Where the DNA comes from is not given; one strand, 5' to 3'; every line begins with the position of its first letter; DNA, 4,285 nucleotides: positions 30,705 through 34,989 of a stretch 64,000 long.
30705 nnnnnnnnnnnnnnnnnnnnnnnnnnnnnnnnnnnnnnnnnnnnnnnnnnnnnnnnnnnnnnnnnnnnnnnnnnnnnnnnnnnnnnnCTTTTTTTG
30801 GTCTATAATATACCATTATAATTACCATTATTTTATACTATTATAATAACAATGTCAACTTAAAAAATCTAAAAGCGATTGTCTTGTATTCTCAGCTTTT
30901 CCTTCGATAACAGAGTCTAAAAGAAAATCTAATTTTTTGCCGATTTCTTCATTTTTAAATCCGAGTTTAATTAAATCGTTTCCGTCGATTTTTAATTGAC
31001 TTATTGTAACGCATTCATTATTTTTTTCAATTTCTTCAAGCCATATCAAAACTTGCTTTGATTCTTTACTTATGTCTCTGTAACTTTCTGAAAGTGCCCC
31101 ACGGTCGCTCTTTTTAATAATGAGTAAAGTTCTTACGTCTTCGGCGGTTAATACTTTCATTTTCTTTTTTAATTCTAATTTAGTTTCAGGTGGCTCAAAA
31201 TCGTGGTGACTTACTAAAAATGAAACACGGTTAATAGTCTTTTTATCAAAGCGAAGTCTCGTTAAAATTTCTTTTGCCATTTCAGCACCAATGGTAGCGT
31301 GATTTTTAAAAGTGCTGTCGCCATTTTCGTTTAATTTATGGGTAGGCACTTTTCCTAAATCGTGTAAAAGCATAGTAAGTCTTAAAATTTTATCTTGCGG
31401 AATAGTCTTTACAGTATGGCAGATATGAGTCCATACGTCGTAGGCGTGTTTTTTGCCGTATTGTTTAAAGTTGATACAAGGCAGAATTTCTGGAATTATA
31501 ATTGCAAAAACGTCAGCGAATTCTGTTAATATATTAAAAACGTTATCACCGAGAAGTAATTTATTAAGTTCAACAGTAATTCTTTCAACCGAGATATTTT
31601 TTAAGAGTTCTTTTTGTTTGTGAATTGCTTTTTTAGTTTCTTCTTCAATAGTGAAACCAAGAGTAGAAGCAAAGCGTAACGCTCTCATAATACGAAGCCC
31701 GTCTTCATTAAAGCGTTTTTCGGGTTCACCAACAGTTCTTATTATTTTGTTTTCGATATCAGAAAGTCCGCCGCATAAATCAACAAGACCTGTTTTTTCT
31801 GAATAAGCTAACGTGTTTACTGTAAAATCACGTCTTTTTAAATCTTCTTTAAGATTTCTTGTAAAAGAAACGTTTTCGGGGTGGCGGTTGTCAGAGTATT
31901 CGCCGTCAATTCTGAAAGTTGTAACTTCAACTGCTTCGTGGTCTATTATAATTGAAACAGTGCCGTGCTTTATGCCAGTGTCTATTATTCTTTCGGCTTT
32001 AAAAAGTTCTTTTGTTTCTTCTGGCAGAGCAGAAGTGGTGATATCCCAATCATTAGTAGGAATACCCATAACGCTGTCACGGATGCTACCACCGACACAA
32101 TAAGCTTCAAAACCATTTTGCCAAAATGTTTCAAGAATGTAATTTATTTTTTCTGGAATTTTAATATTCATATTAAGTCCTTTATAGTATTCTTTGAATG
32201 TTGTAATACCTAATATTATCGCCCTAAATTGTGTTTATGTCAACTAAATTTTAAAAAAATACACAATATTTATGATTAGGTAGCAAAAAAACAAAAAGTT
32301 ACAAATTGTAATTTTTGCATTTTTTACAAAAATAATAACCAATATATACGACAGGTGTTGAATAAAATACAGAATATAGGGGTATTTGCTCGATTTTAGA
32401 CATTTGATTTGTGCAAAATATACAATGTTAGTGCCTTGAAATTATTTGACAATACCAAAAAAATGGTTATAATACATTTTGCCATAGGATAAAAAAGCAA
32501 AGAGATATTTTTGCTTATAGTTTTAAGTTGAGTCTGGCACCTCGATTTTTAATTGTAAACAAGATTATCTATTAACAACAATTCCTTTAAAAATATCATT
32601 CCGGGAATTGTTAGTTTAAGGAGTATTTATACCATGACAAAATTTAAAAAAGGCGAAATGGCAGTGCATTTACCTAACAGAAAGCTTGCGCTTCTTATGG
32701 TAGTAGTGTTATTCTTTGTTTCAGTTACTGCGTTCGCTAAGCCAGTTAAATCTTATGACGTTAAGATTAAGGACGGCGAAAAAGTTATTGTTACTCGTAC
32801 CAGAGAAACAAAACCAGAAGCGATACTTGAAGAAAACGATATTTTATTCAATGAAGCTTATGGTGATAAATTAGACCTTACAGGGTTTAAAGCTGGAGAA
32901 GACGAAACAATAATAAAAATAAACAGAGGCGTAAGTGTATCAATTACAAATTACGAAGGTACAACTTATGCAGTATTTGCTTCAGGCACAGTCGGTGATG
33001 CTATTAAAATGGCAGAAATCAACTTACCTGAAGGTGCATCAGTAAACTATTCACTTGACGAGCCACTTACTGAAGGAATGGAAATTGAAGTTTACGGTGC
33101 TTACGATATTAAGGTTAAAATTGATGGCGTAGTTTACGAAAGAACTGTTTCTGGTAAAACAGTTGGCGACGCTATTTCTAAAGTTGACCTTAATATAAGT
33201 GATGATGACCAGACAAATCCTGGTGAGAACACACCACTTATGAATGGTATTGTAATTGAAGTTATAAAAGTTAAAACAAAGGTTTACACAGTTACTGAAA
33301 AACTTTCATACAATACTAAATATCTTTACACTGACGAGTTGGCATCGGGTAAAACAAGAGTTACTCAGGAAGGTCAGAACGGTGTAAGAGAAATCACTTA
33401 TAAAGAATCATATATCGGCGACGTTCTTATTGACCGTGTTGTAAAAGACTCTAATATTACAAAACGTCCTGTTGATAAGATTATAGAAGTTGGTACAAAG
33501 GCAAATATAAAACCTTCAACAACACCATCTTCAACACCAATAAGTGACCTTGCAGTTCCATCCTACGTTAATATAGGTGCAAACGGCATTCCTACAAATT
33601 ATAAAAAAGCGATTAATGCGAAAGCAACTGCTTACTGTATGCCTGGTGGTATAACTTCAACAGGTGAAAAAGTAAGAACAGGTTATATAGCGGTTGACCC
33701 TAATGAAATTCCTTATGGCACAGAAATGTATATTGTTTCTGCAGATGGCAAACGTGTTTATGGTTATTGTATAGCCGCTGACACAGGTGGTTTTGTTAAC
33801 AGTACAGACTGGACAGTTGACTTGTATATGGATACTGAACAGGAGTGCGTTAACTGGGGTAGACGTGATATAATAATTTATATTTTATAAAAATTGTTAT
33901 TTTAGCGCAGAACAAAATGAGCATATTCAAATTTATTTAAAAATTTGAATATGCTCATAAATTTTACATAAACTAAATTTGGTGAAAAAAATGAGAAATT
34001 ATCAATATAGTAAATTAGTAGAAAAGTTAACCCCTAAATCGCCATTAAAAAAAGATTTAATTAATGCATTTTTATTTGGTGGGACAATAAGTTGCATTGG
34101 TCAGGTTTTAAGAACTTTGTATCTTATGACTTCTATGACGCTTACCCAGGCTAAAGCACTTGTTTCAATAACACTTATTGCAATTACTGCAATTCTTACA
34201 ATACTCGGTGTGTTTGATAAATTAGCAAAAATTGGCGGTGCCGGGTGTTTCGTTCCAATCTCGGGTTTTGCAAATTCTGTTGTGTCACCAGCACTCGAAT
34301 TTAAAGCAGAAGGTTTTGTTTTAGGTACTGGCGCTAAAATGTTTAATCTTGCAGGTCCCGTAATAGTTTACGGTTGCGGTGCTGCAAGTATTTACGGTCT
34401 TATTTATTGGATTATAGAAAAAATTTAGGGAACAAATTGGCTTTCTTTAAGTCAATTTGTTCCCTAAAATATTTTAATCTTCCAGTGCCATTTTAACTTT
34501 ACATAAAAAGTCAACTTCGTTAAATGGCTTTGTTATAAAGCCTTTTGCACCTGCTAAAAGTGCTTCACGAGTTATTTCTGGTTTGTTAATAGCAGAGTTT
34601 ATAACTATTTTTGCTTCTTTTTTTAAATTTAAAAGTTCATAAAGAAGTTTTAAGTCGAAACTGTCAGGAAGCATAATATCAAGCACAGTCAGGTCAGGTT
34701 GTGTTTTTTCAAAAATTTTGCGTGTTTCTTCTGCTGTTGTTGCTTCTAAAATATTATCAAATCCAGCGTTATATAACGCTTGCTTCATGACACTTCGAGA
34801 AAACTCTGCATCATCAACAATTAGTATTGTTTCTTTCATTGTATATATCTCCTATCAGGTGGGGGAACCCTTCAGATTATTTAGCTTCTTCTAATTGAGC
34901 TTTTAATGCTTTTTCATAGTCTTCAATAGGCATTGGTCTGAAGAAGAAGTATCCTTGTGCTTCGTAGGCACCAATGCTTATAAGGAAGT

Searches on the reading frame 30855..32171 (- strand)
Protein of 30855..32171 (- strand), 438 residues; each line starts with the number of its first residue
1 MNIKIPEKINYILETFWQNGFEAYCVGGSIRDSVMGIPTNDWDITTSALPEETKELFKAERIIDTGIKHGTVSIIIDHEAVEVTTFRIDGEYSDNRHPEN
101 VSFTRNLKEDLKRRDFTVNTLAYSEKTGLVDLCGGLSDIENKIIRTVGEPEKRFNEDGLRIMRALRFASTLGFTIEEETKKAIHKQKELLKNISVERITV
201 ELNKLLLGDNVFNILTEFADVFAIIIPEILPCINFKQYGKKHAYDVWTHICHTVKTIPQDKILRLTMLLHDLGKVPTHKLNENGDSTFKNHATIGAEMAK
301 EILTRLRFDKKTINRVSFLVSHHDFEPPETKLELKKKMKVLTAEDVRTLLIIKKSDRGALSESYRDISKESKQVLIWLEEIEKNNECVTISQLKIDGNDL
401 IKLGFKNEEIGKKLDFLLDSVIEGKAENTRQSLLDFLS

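Call 21: search_protein_families(library=pfam, proteins=[window:30855-32171:-], max_evalue=0.001)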
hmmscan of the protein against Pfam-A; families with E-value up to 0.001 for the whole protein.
window:30855-32171:- (438 aa): 4 families
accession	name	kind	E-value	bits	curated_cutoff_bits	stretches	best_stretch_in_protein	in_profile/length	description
PF01743.26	PolyA_pol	-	1.1e-37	129.6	23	1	23-145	1-126/126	Poly A polymerase head domain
PF12627.12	PolyA_pol_RNAbd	-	1.6e-14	53.8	22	1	172-217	1-46/64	Probable RNA and SrmB- binding site of polymerase A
PF01966.28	HD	-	4e-09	37.2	22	1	259-336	23-93/116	HD domain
PF13735.12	tRNA_NucTran2_2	-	7.1e-06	26.5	27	1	378-437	88-149/149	tRNA nucleotidyltransferase domain 2 putative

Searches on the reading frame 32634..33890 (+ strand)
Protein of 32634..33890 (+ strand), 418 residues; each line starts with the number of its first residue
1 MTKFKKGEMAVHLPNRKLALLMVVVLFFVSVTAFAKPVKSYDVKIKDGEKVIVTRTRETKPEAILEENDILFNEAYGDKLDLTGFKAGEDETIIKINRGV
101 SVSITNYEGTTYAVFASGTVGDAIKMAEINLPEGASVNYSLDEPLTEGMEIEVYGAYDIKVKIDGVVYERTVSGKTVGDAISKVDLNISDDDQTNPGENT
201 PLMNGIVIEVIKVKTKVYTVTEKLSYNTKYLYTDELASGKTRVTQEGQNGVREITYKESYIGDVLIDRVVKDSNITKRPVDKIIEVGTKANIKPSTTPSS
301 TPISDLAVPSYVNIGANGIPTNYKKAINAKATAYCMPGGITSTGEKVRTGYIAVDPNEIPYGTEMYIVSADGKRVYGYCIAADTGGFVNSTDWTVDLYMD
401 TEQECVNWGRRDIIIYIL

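Call 21: search_protein_families(library=pfam, proteins=[window:32634-33890:+], max_evalue=0.001)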
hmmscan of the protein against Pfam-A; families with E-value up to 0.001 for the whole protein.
window:32634-33890:+ (418 aa): 3 families
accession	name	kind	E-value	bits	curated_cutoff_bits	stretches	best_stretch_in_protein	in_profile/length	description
PF07501.17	G5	-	2.3e-18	66.6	23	1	216-289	2-75/75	G5 domain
PF06725.17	3D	-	2.1e-14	53.9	23.8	1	352-418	3-71/72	3D domain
PF03990.20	DUF348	-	3.9e-06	26.9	24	0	159-197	1-39/41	G5-linked-Ubiquitin-like domain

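Call 80: search_protein_families(library=ncbifam, proteins=[window:32634-33890:+], max_evalue=0.00001)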
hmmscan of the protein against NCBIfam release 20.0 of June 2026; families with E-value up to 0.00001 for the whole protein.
window:32634-33890:+ (418 aa): 1 family
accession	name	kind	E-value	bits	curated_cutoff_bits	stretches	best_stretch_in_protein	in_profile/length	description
NF050821.1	adhesin_PclA_N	equivalog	4.3e-07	29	850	1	215-291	476-552/597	pneumococcal collagen-like adhesin PclA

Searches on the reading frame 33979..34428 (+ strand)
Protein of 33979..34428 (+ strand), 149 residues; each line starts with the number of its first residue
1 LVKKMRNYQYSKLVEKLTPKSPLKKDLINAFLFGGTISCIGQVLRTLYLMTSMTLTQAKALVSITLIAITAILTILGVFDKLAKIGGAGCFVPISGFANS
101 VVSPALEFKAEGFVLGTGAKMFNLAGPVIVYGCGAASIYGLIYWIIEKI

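Call 21: search_protein_families(library=pfam, proteins=[window:33979-34428:+], max_evalue=0.001)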
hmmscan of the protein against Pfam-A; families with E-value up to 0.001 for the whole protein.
window:33979-34428:+ (149 aa): 1 family
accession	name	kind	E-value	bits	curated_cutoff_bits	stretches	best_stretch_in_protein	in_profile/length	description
PF03862.18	SpoVAC_SpoVAEB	-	5e-36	124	25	1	27-142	2-117/117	SpoVAC/SpoVAEB sporulation membrane protein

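Call 80: search_protein_families(library=ncbifam, proteins=[window:33979-34428:+], max_evalue=0.00001)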
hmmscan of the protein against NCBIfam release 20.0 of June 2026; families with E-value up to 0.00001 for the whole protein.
window:33979-34428:+ (149 aa): 2 families
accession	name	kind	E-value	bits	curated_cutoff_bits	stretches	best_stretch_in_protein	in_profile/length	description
TIGR02838.1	spore_V_AC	equivalog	3.2e-48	163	164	1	9-146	2-140/141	stage V sporulation protein AC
TIGR02839.1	spore_V_AE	equivalog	6.5e-13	49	131.1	1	28-132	2-99/114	stage V sporulation protein AE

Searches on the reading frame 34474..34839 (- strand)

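Call 21: search_protein_families(library=pfam, proteins=[window:34474-34839:-], max_evalue=0.001)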
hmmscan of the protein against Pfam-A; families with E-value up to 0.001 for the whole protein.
window:34474-34839:- (121 aa): 1 family
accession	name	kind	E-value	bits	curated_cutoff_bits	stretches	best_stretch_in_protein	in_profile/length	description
PF00072.30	Response_reg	-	1.7e-20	73.7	30.2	1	5-112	1-107/111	Response regulator receiver domain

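Call 80: search_protein_families(library=ncbifam, proteins=[window:34474-34839:-], max_evalue=0.00001)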
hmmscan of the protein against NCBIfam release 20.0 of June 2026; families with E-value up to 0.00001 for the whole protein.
window:34474-34839:- (121 aa): 69 families (the best 25 are shown)
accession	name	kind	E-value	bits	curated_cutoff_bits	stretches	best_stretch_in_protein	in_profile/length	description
NF041367.1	CheY_Halo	equivalog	7e-19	68.3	200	1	5-115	1-110/114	chemotaxis protein CheY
NF047654.1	DiguCycDgcRLepto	equivalog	2.6e-14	52.8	500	1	2-119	2-120/295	diguanylate cyclase DgcR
TIGR02154.1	PhoB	equivalog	8.8e-14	51.3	296.2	1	1-118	1-119/226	phosphate regulon transcriptional regulator PhoB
NF001965.0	PRK00742.1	subfamily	2.6e-13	49.9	293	1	4-109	5-112/357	chemotaxis-specific protein-glutamate methyltransferase CheB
NF045505.1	RR_RssB_Pseudo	equivalog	2.7e-13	49.7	700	1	3-116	6-119/394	two-component system response regulator RssB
NF041866.1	EpsW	equivalog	2.8e-13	49.6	200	1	3-120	6-126/131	exopolysaccharide biosynthesis response regulator EpsW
TIGR01818.1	ntrC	equivalog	8.1e-13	48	558.6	1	5-120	1-115/463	nitrogen regulation protein NR(I)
NF007005.1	PRK09468.1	equivalog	1.6e-12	47.4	331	1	2-119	3-119/237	osmolarity response regulator transcription factor OmpR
NF007135.0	PRK09581.1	equivalog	2e-12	46.7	474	1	1-116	1-117/457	PleD family two-component system response regulator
NF045944.1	ResRegRpaBCyano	equivalog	7.6e-12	45.1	330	1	6-116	1-109/229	response regulator transcription factor RpaB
NF007935.0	PRK10651.1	equivalog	9.3e-12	44.6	250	1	3-118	7-123/216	two-component system response regulator NarL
NF008469.0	PRK11361.1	equivalog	1.6e-11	43.6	714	1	3-115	5-116/461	acetoacetate metabolism transcriptional regulator AtoC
NF033117.2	vanR_ACDEGLN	exception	1.8e-11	44.1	350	1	5-119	1-113/226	VanR-ABDEGLN family response regulator transcription factor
NF051870.1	NAssimRespRegNtrX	equivalog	2e-11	43.5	600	1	4-120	3-120/452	nitrogen assimilation response regulator NtrX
NF040534.1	resp_reg_YycF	equivalog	2.4e-11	43.3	340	1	4-119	2-115/231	response regulator YycF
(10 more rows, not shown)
